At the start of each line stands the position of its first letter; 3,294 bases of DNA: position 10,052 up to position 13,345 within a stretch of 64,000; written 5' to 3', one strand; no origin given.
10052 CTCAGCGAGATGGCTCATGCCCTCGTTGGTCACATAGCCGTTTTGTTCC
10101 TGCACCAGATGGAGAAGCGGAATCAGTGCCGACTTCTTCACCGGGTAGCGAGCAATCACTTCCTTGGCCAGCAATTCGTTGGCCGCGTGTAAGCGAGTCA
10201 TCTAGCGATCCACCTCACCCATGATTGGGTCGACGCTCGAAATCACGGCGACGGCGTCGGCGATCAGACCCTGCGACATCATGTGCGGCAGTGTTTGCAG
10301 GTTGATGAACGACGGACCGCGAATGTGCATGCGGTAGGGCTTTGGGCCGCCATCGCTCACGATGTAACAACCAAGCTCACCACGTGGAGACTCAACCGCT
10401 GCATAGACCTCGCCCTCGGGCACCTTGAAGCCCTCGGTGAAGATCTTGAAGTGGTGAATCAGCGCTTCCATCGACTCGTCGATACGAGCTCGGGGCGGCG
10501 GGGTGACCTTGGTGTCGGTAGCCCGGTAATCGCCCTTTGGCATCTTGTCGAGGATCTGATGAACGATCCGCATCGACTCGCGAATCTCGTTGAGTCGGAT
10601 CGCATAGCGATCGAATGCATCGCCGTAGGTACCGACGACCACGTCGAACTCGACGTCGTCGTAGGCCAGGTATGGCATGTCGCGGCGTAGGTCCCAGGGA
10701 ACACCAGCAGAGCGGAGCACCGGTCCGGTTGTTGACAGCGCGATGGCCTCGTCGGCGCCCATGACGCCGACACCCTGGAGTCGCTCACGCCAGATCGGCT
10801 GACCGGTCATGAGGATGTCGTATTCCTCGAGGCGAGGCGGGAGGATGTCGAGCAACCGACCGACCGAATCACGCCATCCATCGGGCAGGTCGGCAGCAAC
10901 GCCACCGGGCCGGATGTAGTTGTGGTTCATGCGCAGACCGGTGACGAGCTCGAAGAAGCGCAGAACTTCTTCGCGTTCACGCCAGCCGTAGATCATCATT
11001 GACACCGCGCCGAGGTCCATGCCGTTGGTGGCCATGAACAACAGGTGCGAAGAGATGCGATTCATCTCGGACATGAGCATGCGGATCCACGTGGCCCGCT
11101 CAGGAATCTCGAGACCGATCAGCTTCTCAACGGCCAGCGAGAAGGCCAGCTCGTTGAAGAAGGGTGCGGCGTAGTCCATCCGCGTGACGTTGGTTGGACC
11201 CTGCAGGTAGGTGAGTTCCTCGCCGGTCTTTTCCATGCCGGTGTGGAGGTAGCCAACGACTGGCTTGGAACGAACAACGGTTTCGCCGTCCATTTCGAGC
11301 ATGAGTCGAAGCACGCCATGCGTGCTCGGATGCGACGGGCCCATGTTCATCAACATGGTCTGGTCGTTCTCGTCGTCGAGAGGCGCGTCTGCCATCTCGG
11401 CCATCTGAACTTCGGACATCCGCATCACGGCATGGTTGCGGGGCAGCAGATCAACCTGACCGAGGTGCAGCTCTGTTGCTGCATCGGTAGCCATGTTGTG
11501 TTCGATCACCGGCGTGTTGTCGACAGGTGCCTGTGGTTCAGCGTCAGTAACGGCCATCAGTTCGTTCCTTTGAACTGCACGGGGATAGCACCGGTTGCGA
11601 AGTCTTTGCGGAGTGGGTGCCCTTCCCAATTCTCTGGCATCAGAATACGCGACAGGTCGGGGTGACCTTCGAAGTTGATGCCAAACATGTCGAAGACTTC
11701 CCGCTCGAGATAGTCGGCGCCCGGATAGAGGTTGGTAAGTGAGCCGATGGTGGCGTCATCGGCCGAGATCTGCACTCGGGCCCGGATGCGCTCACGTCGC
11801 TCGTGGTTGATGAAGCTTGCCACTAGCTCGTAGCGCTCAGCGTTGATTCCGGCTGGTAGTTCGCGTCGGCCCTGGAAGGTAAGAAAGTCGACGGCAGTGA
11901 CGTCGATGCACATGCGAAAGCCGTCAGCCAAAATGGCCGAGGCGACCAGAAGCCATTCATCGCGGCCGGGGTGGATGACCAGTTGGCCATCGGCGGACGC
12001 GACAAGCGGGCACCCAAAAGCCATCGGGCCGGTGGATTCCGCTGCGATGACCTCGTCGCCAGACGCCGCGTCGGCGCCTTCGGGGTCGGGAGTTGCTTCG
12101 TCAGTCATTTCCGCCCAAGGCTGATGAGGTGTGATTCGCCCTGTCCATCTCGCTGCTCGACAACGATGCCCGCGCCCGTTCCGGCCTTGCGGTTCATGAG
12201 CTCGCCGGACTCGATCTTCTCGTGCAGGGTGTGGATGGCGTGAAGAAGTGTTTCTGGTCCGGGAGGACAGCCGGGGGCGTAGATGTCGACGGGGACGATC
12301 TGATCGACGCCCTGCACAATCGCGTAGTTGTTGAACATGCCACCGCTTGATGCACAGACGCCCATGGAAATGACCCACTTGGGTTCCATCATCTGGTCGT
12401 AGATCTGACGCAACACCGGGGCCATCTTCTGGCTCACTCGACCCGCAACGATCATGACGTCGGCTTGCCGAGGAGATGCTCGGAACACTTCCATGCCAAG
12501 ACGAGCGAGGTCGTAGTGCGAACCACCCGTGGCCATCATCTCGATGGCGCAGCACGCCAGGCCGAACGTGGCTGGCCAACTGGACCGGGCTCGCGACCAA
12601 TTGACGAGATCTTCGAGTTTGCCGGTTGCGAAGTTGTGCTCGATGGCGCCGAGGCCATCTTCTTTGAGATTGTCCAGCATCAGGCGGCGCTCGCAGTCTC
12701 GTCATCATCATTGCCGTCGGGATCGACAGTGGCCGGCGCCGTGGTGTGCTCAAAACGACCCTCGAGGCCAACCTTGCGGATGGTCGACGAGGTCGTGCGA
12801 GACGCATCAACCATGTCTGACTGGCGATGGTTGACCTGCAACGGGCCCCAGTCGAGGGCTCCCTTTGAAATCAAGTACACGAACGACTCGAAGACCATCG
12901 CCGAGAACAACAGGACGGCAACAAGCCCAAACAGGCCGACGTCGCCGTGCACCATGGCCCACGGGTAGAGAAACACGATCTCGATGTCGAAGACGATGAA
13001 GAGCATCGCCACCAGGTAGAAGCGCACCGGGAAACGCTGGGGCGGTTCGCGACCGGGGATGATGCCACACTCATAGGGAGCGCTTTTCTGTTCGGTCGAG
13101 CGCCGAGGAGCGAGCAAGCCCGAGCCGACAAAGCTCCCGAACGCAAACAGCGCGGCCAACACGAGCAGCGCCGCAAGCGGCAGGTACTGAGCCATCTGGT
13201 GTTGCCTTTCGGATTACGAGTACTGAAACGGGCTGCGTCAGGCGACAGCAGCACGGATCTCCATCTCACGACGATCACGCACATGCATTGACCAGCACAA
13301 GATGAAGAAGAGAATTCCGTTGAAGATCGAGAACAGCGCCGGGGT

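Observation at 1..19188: Twenty-gene co-directional respiratory block: non-canonical bc-type complex running directly into nuoA-M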

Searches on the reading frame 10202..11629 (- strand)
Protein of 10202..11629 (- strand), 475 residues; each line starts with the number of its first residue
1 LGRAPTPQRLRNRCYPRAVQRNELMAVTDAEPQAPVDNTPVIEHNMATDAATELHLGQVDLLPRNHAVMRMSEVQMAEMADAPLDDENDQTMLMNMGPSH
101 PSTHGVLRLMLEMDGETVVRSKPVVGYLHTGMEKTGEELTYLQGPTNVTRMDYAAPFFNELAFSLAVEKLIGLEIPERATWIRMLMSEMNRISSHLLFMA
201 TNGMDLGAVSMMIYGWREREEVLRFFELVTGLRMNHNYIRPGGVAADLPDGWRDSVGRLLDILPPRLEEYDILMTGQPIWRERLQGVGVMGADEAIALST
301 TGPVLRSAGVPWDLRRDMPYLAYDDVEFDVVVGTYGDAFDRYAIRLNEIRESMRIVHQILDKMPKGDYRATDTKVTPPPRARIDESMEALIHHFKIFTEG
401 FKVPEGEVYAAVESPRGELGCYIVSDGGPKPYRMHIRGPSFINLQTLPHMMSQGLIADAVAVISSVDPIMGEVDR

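Call 6: search_protein_families(library=ncbifam, proteins=[window:10202-11629:-], max_evalue=1e-10)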
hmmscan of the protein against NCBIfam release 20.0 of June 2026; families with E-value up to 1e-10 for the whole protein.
window:10202-11629:- (475 aa): 7 families
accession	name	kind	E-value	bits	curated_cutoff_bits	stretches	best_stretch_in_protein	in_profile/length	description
NF004739.1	PRK06075.1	equivalog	1.8e-164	547.1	360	1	93-475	2-384/384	NADH-quinone oxidoreductase subunit D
TIGR01962.1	NuoD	equivalog_domain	9e-164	544.9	459.35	1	91-475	2-386/386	NADH dehydrogenase (quinone) subunit D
NF009808.0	PRK13292.1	equivalog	1.7e-131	439.6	1156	1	77-475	393-791/791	NADH-quinone oxidoreductase subunit B/C/D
NF008974.0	PRK12322.1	equivalog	4.1e-129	430.7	522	2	90-388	5-304/366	NADH-quinone oxidoreductase subunit D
NF008728.0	PRK11742.1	equivalog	1.8e-117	393.2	840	1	85-475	208-598/598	NADH-quinone oxidoreductase subunit C/D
NF005649.0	PRK07415.1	equivalog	1.4e-115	386.6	583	1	90-475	9-394/394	NAD(P)H-quinone oxidoreductase subunit H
NF040602.1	F420_dehyd_FpoD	exception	1.8e-110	369.5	600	1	88-475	4-372/372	F420H2 dehydrogenase subunit FpoD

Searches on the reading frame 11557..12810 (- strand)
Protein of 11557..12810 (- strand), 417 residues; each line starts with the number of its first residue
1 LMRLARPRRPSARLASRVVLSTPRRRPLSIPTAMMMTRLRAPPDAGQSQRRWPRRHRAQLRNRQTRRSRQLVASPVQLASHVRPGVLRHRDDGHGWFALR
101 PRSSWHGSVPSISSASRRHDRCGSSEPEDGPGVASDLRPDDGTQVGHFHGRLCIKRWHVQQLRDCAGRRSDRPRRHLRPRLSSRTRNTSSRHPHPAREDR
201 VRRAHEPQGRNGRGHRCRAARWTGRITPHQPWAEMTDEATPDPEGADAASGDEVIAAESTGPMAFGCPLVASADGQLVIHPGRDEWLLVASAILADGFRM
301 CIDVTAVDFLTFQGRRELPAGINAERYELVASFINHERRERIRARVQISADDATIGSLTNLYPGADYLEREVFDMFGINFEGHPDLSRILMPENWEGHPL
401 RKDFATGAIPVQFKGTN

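Call 6: search_protein_families(library=ncbifam, proteins=[window:11557-12810:-], max_evalue=1e-10)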
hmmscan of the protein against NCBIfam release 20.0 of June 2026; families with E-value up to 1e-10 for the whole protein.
window:11557-12810:- (417 aa): 15 families
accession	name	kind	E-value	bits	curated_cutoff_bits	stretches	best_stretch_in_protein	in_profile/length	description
NF005856.0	PRK07785.1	equivalog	7.5e-33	114.4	224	1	274-416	99-234/246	NADH-quinone oxidoreductase subunit C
TIGR01961.1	NuoC_fam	subfamily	1.9e-31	109.1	122.45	1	293-405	17-119/122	NADH (or F420H2) dehydrogenase, subunit C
NF008728.0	PRK11742.1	equivalog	7.5e-27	93.9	840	1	295-408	67-176/598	NADH-quinone oxidoreductase subunit C/D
NF009141.0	PRK12494.1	equivalog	4.2e-26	91.9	175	1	305-405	63-164/175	NAD(P)H-quinone oxidoreductase subunit J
NF004733.0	PRK06074.1-5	equivalog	3e-25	89.1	225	1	298-413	55-159/203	NADH-quinone oxidoreductase subunit C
NF009808.0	PRK13292.1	equivalog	6.3e-25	87.2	1156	1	298-408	273-377/791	NADH-quinone oxidoreductase subunit B/C/D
NF005832.0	PRK07735.1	equivalog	2.4e-24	86.3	431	1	324-405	343-424/430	NADH-quinone oxidoreductase subunit C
NF006304.0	PRK08491.1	equivalog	9.1e-24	84.4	228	1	276-404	58-174/263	NADH-quinone oxidoreductase subunit C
NF004730.0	PRK06074.1-1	equivalog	2.5e-23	83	193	1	272-406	25-158/200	NADH-quinone oxidoreductase subunit C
NF004737.0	PRK06074.2-4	equivalog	1.8e-21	76.7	144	1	274-405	11-125/150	NADH-quinone oxidoreductase subunit C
NF004732.0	PRK06074.1-4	equivalog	7.6e-21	75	376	1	319-412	109-204/250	NADH-quinone oxidoreductase subunit C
NF004731.0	PRK06074.1-3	equivalog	7.2e-17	61.9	303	1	323-407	65-149/207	NADH-quinone oxidoreductase subunit C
NF004734.0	PRK06074.2-1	equivalog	2.6e-12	47.1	169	1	331-405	74-150/164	NADH-quinone oxidoreductase subunit C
NF004736.0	PRK06074.2-3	equivalog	4.7e-11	42.7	239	1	297-406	61-159/183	NADH-quinone oxidoreductase subunit C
NF040611.1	F420_dehyd_FpoC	exception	8.6e-11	42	220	0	341-405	82-147/158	F420H2 dehydrogenase subunit FpoC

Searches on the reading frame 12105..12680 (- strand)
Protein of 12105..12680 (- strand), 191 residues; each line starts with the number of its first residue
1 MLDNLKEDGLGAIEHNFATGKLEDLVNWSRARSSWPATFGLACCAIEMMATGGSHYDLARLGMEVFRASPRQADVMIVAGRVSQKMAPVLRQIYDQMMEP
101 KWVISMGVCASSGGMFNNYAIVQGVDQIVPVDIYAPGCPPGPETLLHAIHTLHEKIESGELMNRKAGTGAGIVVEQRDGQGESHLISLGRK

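Call 6: search_protein_families(library=ncbifam, proteins=[window:12105-12680:-], max_evalue=1e-10)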
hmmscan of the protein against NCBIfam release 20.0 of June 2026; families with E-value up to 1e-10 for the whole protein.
window:12105-12680:- (191 aa): 11 families
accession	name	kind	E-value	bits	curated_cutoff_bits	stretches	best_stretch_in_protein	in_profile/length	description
NF005012.1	PRK06411.1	subfamily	5.2e-73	244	116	1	13-161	15-163/166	NADH-quinone oxidoreductase subunit NuoB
NF011390.0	PRK14815.1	equivalog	2.8e-68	228.8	281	1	12-160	13-161/183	NADH dehydrogenase subunit B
TIGR01957.1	nuoB_fam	subfamily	4.9e-68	227.6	142.7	1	17-157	2-143/145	NADH-quinone oxidoreductase subunit B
NF011394.0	PRK14819.1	equivalog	1.8e-65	221.1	312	1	18-163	17-163/264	NADH-quinone oxidoreductase subunit B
NF009808.0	PRK13292.1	equivalog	4.8e-64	216.5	1156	1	15-165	8-158/791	NADH-quinone oxidoreductase subunit B/C/D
NF011389.0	PRK14814.1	equivalog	7.7e-59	198.6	285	1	12-165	13-166/186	NADH dehydrogenase subunit B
NF011391.0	PRK14816.1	equivalog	3.9e-58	196.3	283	1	15-158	35-179/196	NADH-quinone oxidoreductase subunit B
NF011395.0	PRK14820.1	equivalog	8.6e-58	195.1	263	1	15-165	16-166/180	NADH-quinone oxidoreductase subunit B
NF011393.0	PRK14818.1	equivalog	2.4e-54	183.4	255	1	7-165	7-164/173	NADH dehydrogenase subunit B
NF011392.0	PRK14817.1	equivalog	1.3e-50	171.6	271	1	22-163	26-169/182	NADH-quinone oxidoreductase subunit B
NF011388.0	PRK14813.1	equivalog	2.8e-50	170.8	294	1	14-161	10-158/189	NADH dehydrogenase subunit B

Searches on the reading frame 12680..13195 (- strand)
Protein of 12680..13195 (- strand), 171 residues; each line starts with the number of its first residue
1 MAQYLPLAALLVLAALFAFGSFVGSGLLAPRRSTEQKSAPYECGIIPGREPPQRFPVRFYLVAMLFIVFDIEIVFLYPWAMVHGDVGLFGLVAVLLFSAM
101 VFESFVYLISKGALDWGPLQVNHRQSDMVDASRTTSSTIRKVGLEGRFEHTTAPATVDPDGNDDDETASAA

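Call 4: search_protein_families(library=pfam, proteins=[window:12680-13195:-], max_evalue=0.01)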
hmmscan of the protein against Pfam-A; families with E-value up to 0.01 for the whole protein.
window:12680-13195:- (171 aa): 1 family
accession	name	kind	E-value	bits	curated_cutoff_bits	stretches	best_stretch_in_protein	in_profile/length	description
PF00507.24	Oxidored_q4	-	4.2e-31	107.5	23.3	1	23-116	6-99/99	NADH-ubiquinone/plastoquinone oxidoreductase, chain 3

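Call 5: search_protein_families(library=ncbifam, proteins=[window:12680-13195:-], max_evalue=0.01)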
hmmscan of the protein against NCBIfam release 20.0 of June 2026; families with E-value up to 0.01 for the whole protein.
window:12680-13195:- (171 aa): 6 families
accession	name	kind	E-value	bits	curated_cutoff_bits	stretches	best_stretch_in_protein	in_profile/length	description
NF005922.0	PRK07928.1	equivalog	3.4e-36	124.2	155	1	1-116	1-118/119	NADH-quinone oxidoreductase subunit A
NF006303.0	PRK08489.1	equivalog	7e-25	88.1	145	1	10-117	21-126/129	NAD(P)H-quinone oxidoreductase subunit 3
NF005839.0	PRK07756.1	equivalog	1.6e-24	86.5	163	1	3-116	8-121/122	NADH-quinone oxidoreductase subunit A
NF005022.0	PRK06432.1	equivalog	1.7e-10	41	164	1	33-116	66-149/151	NADH dehydrogenase subunit A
NF004726.0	PRK06073.1-1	equivalog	0.0042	17.2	150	1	13-106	18-108/129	NADH dehydrogenase subunit A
NF004727.0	PRK06073.1-2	equivalog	0.0045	17.1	101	1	12-100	12-102/120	NADH dehydrogenase subunit A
